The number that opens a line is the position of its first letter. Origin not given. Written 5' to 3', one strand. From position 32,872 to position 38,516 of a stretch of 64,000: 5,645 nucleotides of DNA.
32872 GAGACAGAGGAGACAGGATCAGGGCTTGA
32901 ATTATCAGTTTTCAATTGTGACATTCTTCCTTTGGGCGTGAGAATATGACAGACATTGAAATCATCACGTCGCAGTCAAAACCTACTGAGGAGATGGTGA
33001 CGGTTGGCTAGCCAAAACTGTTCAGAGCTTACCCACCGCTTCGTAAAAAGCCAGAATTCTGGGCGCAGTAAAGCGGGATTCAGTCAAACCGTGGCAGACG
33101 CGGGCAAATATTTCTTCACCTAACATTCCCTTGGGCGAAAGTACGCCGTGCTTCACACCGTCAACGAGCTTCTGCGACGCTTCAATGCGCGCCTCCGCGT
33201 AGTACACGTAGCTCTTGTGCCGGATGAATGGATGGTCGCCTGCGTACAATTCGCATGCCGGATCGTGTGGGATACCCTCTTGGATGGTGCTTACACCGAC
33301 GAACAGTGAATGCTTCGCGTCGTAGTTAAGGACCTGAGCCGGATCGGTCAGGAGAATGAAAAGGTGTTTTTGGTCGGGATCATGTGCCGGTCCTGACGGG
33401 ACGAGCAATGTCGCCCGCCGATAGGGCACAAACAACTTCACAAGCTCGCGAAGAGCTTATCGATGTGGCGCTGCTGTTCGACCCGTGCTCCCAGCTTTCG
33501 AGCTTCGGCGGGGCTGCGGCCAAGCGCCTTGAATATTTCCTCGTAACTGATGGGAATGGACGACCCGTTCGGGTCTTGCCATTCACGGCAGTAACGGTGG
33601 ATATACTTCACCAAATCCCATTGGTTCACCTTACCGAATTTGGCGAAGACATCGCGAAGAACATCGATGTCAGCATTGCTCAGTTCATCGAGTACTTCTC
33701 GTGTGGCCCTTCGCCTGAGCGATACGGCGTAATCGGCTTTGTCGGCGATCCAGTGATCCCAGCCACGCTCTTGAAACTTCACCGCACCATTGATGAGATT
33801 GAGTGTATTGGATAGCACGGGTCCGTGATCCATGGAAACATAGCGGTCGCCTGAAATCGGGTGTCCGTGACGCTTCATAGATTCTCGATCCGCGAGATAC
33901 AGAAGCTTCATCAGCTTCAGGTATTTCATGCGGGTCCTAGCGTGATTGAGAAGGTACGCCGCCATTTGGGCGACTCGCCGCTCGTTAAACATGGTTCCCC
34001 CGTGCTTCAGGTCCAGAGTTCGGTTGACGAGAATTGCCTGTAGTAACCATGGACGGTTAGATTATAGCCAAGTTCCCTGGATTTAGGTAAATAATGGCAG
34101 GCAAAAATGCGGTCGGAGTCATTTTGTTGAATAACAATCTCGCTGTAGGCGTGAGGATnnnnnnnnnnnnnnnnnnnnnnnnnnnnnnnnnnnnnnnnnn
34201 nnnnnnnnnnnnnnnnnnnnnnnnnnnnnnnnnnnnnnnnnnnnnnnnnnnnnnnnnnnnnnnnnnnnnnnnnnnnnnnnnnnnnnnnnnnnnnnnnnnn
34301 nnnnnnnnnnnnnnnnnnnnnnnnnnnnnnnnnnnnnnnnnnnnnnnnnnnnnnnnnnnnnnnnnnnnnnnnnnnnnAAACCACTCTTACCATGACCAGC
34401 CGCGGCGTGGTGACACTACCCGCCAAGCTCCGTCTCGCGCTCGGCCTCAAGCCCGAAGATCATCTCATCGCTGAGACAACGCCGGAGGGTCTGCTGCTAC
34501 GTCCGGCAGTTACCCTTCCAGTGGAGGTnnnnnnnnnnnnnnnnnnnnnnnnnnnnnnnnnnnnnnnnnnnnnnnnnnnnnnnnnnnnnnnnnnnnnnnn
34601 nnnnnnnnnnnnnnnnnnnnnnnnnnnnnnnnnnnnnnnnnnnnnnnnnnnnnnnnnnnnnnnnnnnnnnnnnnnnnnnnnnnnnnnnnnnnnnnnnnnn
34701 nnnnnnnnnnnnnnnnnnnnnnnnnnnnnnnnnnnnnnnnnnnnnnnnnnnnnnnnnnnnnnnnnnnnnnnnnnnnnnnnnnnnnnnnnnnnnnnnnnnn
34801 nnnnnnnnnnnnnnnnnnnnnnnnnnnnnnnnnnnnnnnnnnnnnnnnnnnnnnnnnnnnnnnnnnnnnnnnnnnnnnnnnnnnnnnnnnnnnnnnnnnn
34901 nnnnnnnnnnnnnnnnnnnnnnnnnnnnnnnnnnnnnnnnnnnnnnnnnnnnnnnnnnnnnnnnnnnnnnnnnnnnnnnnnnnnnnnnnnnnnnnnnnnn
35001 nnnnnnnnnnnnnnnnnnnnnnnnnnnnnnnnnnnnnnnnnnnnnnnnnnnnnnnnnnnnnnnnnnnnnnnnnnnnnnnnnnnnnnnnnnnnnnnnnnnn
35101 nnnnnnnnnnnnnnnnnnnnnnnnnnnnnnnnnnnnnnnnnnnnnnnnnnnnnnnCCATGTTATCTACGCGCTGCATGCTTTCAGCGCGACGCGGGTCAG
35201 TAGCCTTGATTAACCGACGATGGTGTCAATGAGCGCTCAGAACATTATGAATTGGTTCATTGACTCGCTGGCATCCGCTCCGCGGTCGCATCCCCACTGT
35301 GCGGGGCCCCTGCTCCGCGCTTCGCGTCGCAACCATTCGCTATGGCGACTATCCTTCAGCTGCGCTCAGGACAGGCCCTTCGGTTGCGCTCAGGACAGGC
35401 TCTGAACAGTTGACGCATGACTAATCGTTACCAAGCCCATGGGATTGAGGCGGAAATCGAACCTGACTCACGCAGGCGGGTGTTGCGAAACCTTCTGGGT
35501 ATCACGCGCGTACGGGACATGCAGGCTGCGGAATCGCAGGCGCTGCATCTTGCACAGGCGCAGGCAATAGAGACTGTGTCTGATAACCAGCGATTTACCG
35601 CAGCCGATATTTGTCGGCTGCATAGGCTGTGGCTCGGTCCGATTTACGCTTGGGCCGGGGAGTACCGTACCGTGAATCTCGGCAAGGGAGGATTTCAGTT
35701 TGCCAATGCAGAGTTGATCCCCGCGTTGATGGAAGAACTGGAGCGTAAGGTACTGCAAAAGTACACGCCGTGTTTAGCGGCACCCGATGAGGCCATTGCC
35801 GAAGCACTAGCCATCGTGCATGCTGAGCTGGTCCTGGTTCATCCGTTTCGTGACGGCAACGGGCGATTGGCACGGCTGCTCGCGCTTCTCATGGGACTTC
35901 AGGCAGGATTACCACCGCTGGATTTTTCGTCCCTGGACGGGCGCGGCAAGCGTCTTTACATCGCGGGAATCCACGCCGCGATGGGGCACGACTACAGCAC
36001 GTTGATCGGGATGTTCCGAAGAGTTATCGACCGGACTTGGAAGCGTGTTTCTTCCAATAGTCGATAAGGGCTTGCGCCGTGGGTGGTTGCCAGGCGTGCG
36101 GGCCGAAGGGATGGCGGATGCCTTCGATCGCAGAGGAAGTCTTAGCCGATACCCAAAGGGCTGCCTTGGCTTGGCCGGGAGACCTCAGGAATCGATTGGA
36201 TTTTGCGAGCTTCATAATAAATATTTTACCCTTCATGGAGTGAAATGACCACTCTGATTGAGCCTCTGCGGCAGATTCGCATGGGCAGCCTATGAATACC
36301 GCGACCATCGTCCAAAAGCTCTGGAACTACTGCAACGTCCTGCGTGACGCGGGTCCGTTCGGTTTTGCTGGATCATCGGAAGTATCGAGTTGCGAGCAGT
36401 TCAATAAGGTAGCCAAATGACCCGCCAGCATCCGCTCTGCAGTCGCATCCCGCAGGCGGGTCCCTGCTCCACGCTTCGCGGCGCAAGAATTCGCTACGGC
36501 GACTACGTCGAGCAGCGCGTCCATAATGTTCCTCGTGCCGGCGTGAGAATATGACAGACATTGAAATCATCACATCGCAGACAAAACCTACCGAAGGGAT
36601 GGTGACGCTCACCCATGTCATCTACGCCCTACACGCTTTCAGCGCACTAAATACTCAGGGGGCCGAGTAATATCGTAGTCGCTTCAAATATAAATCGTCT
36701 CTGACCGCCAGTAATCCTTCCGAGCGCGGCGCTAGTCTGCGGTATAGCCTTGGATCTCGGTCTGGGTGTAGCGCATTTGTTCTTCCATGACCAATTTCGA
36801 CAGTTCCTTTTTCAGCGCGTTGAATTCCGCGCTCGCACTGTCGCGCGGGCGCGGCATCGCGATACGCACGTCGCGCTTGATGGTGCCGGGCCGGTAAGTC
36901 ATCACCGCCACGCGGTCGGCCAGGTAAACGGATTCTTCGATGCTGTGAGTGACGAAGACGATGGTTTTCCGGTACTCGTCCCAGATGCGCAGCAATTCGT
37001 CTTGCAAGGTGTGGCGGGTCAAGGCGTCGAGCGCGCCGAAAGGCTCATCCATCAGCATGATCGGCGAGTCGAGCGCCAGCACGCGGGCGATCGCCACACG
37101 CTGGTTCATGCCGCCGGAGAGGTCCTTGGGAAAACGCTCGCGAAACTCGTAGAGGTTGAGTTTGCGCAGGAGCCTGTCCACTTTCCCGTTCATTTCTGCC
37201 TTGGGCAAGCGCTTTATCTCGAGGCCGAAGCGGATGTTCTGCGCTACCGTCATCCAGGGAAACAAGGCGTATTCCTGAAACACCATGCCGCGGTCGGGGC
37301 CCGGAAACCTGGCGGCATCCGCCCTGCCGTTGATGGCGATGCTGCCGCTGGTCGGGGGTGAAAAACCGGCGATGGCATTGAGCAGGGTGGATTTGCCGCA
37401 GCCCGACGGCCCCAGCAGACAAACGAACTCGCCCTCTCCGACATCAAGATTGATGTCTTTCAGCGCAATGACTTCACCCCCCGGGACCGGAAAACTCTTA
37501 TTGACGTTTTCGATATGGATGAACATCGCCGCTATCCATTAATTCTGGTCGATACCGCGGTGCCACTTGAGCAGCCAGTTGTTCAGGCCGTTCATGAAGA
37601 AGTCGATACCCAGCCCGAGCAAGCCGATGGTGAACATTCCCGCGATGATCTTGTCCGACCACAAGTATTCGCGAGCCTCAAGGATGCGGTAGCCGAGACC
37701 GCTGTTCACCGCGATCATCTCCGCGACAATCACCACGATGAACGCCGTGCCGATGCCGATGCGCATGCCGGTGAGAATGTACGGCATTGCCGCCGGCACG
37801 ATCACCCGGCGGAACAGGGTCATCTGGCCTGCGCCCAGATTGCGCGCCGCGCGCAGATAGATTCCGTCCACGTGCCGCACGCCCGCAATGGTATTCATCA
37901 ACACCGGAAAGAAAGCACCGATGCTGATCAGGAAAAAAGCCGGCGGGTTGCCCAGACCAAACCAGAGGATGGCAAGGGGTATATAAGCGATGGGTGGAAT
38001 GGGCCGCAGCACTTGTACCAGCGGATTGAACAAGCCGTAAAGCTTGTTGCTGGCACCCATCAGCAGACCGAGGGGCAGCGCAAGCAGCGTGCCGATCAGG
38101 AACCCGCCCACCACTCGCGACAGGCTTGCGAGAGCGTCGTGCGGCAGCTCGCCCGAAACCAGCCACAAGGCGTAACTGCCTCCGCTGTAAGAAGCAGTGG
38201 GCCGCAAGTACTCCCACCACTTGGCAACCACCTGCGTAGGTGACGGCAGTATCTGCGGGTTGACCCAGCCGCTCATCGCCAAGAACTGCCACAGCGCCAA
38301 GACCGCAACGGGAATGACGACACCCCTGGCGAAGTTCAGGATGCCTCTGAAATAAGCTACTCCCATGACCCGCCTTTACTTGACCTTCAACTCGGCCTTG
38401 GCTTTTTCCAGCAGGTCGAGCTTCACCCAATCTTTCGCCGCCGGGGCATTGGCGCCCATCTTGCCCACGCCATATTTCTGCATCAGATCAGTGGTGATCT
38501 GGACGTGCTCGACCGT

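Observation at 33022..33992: Panacea-domain (DUF4065) antitoxin coupled to an unrecognised 139-aa putative toxin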

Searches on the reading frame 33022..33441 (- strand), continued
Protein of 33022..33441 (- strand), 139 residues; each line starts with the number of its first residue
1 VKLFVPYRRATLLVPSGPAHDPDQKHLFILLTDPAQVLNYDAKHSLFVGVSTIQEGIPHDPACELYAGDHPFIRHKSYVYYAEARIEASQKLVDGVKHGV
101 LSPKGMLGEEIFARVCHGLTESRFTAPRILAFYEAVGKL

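Call 70: fold_search(model_id=the predicted structure, library=viral)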
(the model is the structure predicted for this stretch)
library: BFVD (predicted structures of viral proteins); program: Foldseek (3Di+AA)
matches with E <= 10: 511; with E <= 0.001: 0
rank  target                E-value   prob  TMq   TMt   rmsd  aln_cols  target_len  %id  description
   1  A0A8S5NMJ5            1.3e-03  1.00  0.44  0.27   7.8       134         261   11  Uncharacterized protein [Siphoviridae sp. ctGMq5]
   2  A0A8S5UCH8            3.1e-03  1.00  0.47  0.29   7.5       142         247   13  PemK-like protein [Siphoviridae sp. ctgN495]
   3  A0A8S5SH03            1.2e-02  0.97  0.43  0.43   7.9       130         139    9  PemK-like protein [Siphoviridae sp. ctBCr48]
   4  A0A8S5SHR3            1.4e-02  0.98  0.51  0.33  10.9       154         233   12  PemK-like protein [Phage sp. ctqZP6]
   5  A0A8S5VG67            2.1e-02  0.99  0.52  0.43   8.4       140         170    9  PemK-like protein [Podoviridae sp. ct6BA50]
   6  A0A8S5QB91            2.1e-02  0.97  0.46  0.37   9.1       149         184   14  PemK-like protein [Myoviridae sp. ctdv95]
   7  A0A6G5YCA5            2.1e-02  0.80  0.35  0.32  11.4       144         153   11  (no name in the UniProt tables at hand)
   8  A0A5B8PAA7            2.6e-02  0.38  0.28  0.09  17.8       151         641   11  RNA-directed RNA polymerase L (Fragment) [Jemez Springs virus]
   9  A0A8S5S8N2            3.7e-02  0.98  0.49  0.56   6.2       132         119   11  PemK-like protein [Phage sp. ctGns7]
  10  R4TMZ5                5.6e-02  0.97  0.38  0.58   4.5       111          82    7  Uncharacterized protein [Halogranum tailed virus 1]
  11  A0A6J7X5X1            6.3e-02  0.99  0.41  0.54   4.1       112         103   11  Uncharacterized protein [uncultured Caudovirales phage]
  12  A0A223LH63            7.1e-02  0.09  0.17  0.15  18.1       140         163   14  Uncharacterized protein [Erwinia phage vB_EamM_RisingSun]
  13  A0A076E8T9            8.0e-02  0.63  0.25  0.05   6.4        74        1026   18  RNA-directed RNA polymerase L (Fragment) [Jemez Springs virus]
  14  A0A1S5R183            8.0e-02  0.33  0.29  0.31  15.4       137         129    9  Uncharacterized protein [Pseudomonas phage phiPMW]
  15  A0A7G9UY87            1.1e-01  0.11  0.21  0.22  17.5       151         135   12  Uncharacterized protein [Streptomyces phage Zeigle]
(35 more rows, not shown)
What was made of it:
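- On MazF/PemK/EndoA toxin superfamily: PemK-like proteins are prominent among the top BFVD hits (call 70).
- PemK-like proteins are prominent among the top hits in BFVD (call 70).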

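Call 88: search_dna_similar(query=window:33022-33441:-, collection=phages, mode=protein, max_evalue=0.001, max_rows=15)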
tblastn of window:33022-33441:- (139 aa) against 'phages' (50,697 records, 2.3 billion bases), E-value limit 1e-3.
Records with a match: 9; places in all: 9; records where one place covers at least 80% of the query: 9.
Best place of each record, by identity: <60% 9.
By first word of the organism name: Yersinia 3; Escherichia 2; Klebsiella 1; Bacteriophage 1; Vibrio 1; Pseudomonas 1.
By host as written in the record: Escherichia coli APEC strain QZJM25 1; Escherichia coli O103:H11 1; Klebsiella pneumoniae ST13-OXA48 1; Helicobacter pametensis 1; Yersinia enterocolitica BJ2014-1008329276 1; Yersinia enterocolitica BJ2014-1008297168 1; Yersinia enterocolitica QH2012-y91 1; Vibrio cyclitrophicus 10N.239.311.H11 1; and 1 more.
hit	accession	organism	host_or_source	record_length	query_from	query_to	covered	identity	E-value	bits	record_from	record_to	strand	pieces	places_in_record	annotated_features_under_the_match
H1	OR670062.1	Escherichia phage SKA5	Escherichia coli APEC strain QZJM25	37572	1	132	95%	37.9%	2e-20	92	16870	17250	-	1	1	hypothetical protein (x2)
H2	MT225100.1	Escherichia phage Lys8385Vzw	Escherichia coli O103:H11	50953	1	132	95%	37.9%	2e-20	92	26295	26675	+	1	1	hypothetical protein (x2)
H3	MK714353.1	Klebsiella phage ST13-OXA48phi12.5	Klebsiella pneumoniae ST13-OXA48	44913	1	134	96%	34.8%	5e-20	90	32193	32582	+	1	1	hypothetical protein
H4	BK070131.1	Bacteriophage sp.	Helicobacter pametensis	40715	12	129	85%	37.8%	2e-18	86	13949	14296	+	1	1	hypothetical protein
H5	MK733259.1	Yersinia phage YeP1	Yersinia enterocolitica ...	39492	6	134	93%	34.1%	2e-15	77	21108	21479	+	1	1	hypothetical protein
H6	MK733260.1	Yersinia phage YeP2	Yersinia enterocolitica ...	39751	6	134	93%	34.1%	2e-15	77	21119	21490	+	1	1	hypothetical protein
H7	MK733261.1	Yersinia phage YeP3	Yersinia enterocolitica QH2012-y91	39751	6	134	93%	34.1%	2e-15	77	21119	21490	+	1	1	hypothetical protein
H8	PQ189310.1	Vibrio phage 10N.239.311.H11_PE001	Vibrio cyclitrophicus 10N.239.311.H11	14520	4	134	94%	33.6%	6e-16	79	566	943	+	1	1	hypothetical protein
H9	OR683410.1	Pseudomonas phage Sirocco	Pseudomonas aeruginosa 188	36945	7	132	91%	34.1%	3e-15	76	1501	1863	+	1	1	hypothetical protein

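Call 89: search_dna_similar(query=window:33022-33441:-, collection=plasmids, mode=protein, max_evalue=0.001, max_rows=15)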
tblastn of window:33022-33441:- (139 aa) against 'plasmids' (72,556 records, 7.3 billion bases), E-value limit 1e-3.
Records with a match: 5; places in all: 5; records where one place covers at least 80% of the query: 4.
Best place of each record, by identity: <60% 5.
By first word of the organism name: Phaeobacter 2; Endozoicomonas 1; Acetobacter 1; Acinetobacter 1.
By predicted mobility (MOB-suite, as given by PLSDB): non-mobilizable 4; mobilizable 1.
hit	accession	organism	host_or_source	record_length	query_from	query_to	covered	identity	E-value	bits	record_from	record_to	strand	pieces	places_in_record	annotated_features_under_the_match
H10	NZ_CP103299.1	Endozoicomonas gorgoniicola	pure culture,Plexaura sp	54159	1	133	96%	50.4%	9e-33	127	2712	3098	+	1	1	hypothetical protein | Panacea domain-containing protein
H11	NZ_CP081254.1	Phaeobacter inhibens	-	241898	8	129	88%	36.6%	2e-12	70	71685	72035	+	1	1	none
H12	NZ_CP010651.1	Phaeobacter inhibens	cell culture,zooplankton aquaculture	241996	8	129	88%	36.6%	2e-12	70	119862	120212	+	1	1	none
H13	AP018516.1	Acetobacter orientalis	-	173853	8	133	91%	33.3%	7e-13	71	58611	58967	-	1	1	phage protein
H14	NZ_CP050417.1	Acinetobacter baumannii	Homo sapiens,Pus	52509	24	115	66%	30.5%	1e-5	50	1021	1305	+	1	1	hypothetical protein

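Call 91: get_annotated_region(hit=H2, flank=2500)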
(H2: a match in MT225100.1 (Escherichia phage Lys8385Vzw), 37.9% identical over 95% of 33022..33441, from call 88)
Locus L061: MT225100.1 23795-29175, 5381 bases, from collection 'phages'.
description: Escherichia phage Lys8385Vzw, complete genome.
organism: Escherichia phage Lys8385Vzw (NCBI taxid 2724332)
taxonomy: Viruses; Duplodnaviria; Heunggongvirae; Uroviricota; Caudoviricetes
host: Escherichia coli O103:H11; source: -; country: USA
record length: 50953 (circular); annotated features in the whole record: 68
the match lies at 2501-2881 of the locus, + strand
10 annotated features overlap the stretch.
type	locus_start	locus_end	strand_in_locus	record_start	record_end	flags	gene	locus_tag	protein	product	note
CDS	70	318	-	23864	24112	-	dinI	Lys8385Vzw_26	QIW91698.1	DNA damage-inducible protein I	-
CDS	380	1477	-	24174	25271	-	-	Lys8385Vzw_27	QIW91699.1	integrase family protein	-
CDS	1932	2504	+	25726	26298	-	-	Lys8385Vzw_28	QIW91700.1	hypothetical protein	-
CDS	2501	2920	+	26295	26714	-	-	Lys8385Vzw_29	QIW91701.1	hypothetical protein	-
CDS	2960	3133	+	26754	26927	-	-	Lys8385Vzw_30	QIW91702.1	hypothetical protein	-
CDS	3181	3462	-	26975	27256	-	-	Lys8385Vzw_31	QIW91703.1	hypothetical protein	-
CDS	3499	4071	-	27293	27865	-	-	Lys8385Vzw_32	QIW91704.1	exonuclease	-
CDS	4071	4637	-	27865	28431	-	-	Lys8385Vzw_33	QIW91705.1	valyl-tRNA synthetase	-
CDS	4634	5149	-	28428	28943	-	-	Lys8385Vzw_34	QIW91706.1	hypothetical protein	-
CDS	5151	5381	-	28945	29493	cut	-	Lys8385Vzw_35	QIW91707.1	hypothetical protein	-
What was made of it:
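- The same pair lies next to the integrase of E. coli phage Lys8385Vzw (calls 88, 91) and on plasmids (call 89).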

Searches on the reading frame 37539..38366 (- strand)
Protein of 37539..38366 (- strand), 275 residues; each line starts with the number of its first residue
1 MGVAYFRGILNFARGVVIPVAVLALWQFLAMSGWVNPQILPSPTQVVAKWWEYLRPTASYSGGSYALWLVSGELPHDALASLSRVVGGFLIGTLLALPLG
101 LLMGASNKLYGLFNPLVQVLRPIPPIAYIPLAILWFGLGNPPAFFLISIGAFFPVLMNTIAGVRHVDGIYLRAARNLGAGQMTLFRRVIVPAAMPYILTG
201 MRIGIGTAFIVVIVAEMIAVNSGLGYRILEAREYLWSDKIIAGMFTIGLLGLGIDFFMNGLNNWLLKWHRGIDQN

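Call 46: search_protein_families(library=pfam, proteins=[window:37539-38366:-], max_evalue=0.001)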
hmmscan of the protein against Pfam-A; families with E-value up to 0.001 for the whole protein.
window:37539-38366:- (275 aa): 1 family
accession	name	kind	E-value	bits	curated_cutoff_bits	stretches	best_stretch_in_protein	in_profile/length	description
PF00528.27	BPD_transp_1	-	1.1e-25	90.9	26.4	1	96-265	1-178/184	Binding-protein-dependent transport system inner membrane component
